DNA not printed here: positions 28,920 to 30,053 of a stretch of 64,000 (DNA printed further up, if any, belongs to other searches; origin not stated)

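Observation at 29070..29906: Bacterial lysyl-oxidase-like secreted protein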

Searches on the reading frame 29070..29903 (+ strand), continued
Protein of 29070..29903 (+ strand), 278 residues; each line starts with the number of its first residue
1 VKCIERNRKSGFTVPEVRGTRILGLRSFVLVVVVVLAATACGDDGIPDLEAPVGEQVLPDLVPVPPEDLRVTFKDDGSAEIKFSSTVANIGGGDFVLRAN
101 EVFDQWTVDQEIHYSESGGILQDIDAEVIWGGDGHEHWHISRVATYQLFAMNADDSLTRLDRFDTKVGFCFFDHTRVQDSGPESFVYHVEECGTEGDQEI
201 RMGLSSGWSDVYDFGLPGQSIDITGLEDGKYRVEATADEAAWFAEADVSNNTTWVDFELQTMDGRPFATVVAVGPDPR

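Call 61: search_solved_structures(query=A1, max_evalue=1, show_alignments=1)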
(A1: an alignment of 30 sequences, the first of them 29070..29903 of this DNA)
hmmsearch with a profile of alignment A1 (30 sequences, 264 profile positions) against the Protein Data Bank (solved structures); distinct sequences matched with E-value up to 1: 7.
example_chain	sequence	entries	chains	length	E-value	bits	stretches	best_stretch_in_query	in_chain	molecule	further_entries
5ze3_A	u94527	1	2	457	1.4e-05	27.8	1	114-236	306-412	Lysyl oxidase homolog 2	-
2kl6_A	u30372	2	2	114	0.0061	19.1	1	210-246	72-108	Uncharacterized protein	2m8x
3idu_A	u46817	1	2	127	0.0072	18.9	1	210-246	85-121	Uncharacterized protein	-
4iya_A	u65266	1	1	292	0.47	12.9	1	63-100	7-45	LukS-PV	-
4iyt_A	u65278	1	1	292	0.47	12.9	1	63-100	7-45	LukS-PV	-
4izl_A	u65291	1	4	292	0.47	12.9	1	63-100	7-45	LukS-PV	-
4iyc_A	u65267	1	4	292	0.47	12.9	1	63-100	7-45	LukS-PV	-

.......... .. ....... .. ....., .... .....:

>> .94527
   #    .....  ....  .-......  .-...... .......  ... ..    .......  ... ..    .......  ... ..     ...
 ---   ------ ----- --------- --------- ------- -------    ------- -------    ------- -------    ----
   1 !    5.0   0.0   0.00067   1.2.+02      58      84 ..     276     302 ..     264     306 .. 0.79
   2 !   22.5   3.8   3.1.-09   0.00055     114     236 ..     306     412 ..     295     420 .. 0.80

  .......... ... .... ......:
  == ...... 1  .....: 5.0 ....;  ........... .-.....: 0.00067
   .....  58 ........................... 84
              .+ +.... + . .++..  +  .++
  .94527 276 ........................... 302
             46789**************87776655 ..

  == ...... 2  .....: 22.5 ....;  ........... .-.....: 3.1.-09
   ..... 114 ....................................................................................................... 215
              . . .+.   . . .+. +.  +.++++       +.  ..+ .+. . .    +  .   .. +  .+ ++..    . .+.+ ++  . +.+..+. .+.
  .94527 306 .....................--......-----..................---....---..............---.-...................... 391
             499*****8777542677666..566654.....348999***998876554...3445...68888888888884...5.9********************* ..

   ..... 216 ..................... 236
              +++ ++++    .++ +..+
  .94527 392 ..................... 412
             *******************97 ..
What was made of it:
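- On Lysyl oxidase family (Pfam PF01186): A profile search also aligns the N-terminal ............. motif to LOXL2 (call 61).
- The profile E-value is 1.4e-5 and includes the N-terminal motif (call 61).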
